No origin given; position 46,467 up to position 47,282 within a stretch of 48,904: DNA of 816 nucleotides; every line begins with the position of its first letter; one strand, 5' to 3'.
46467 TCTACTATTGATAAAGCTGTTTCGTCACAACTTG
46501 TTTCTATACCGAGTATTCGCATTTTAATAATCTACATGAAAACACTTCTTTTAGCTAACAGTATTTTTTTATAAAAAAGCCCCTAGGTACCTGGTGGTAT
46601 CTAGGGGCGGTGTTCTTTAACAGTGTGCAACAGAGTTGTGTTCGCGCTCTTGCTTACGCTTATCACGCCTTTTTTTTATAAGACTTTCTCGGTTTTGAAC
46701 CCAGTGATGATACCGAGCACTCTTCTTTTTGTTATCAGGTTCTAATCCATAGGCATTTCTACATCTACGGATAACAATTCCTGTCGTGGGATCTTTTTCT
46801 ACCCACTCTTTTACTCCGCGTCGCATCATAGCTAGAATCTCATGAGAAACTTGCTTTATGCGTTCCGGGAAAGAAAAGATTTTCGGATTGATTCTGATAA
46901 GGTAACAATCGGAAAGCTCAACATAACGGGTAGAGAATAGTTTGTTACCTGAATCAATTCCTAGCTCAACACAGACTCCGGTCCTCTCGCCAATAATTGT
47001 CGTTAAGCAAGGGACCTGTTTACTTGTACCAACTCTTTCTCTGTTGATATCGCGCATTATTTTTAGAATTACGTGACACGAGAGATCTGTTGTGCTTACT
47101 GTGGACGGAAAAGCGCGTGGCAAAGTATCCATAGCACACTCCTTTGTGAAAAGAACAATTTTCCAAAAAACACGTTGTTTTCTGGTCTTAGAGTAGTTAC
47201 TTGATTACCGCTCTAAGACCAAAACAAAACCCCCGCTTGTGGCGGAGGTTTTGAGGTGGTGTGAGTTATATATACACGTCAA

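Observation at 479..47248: Six self-contained, G+C-richer ORF cassettes with canonical AAGGAG SDs, scattered among SD-less AT-rich housekeeping genes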

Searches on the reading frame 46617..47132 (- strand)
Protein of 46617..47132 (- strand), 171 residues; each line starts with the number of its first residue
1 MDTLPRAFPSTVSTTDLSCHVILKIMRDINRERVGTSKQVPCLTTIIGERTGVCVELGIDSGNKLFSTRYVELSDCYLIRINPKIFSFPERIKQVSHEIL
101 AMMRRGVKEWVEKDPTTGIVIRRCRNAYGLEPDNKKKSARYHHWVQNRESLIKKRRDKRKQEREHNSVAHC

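Call 7: search_protein_families(library=pfam, proteins=[window:46617-47132:-], max_evalue=1)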
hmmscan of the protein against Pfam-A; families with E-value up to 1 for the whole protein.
window:46617-47132:- (171 aa): 1 family
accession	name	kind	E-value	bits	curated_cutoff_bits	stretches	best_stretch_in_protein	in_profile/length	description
PF04089.19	BRICHOS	-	0.15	12.8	25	1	60-98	10-48/91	BRICHOS domain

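Call 8: search_protein_families(library=phrogs, proteins=[window:46617-47132:-], max_evalue=0.1)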
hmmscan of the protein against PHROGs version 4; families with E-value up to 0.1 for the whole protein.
window:46617-47132:- (171 aa): 0 families

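Call 83: predict_structure(alignment_id=A3)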
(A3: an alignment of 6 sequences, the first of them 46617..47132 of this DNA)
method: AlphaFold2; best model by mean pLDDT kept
length: 171 residues; sequences in the alignment: 6
mean_pLDDT: 74.7   pTM: 0.60
mean pLDDT of the five models: 74.7, 74.6, 72.7, 70.2, 63.5
residues with pLDDT >= 90: 0; 70-90: 128; 50-70: 27; < 50: 16
segments of 3 or more residues with pLDDT < 50: 1-14
pLDDT, mean of each block of 10 residues (from residue 1): 36 60 87 75 58 80 77 83 86 86 79 82 75 72 83 84 68 44
secondary structure, 60 per line:
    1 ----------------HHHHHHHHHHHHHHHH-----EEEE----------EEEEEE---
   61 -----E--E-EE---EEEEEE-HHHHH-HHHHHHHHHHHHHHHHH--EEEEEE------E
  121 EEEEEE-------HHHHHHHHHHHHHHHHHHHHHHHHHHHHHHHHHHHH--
elements in order: H17-32 E38-41 E52-57 E76-81 H83-87 H89-105 E108-113 E120-126 H134-169

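Call 88: fold_search(model_id=the predicted structure, library=pdb)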
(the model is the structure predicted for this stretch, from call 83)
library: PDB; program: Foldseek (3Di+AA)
matches with E <= 10: 169; with E <= 0.001: 0
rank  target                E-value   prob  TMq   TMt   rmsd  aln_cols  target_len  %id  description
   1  8vwj_S                3.9e-01  0.06  0.17  0.14  13.8       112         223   13  The base complex of the AcMNPV baculovirus nucleocapsid (Class 2, localised reconstruction) (released 2024-11-06)
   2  9h2a_R                7.9e-01  0.04  0.16  0.15  10.4        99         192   11  AcMNPV complete basal cap (released 2025-06-04)
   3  8vwi_S                1.0e+00  0.06  0.17  0.14  10.6        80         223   12  The base complex of the AcMNPV baculovirus nucleocapsid (Class 1, localised reconstruction) (released 2024-11-06)
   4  8vwj_Q                1.0e+00  0.04  0.18  0.17  15.1       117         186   12  The base complex of the AcMNPV baculovirus nucleocapsid (Class 2, localised reconstruction) (released 2024-11-06)
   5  9ij0_A                1.2e+00  0.06  0.22  0.06  11.4       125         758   18  Cryo-EM Structure of MILI-piRNA-target (8-nt) (released 2024-11-13)
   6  8i8c_M                1.6e+00  0.03  0.15  0.13  12.6       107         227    6  Plug structure of the Autographa californica multiple nucleopolyhedrovirus (AcMNPV) (released 2023-12-13)
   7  8i8c_N                1.7e+00  0.04  0.16  0.15  10.4        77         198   10  Plug structure of the Autographa californica multiple nucleopolyhedrovirus (AcMNPV) (released 2023-12-13)
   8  8i8b_I                1.8e+00  0.02  0.17  0.18  10.6        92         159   13  Outer shell and inner layer structures of Autographa californica multiple nucleopolyhedrovirus (AcMNPV) (released 2023-12-13)
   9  6wt4_B                1.9e+00  0.02  0.13  0.15  12.6        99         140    7  Structure of a bacterial STING receptor from Flavobacteriaceae sp. in complex with 3',3'-cGAMP (released 2020-09-09)
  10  7aoi_XJ               2.1e+00  0.06  0.19  0.21   9.1       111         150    5  Trypanosoma brucei mitochondrial ribosome large subunit assembly intermediate (released 2020-12-02)
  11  5ifp_A                2.1e+00  0.05  0.16  0.04  11.1       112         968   12  STRUCTURE OF BETA-GALACTOSIDASE FROM ASPERGILLUS NIGER (released 2017-04-19)
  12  5e3c_A                2.2e+00  0.02  0.17  0.06  17.4       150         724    8  Structure of human DPP3 in complex with hemorphin like opioid peptide IVYPW (released 2016-04-13)
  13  6s6b_D                2.4e+00  0.06  0.12  0.07   9.5        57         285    9  Type III-B Cmr-beta Cryo-EM structure of the Apo state (released 2020-07-08)
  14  8r51_A                2.4e+00  0.06  0.22  0.03   7.3        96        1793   10  Mouse teneurin-3 non-compact subunit - A1B1 isoform (released 2024-05-08)
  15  5ift_A                2.4e+00  0.05  0.16  0.04  11.1       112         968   12  STRUCTURE OF E298Q-BETA-GALACTOSIDASE FROM ASPERGILLUS NIGER IN COMPLEX WITH 3-b-Galactopyranosyl glucose (released 2017-04-19)
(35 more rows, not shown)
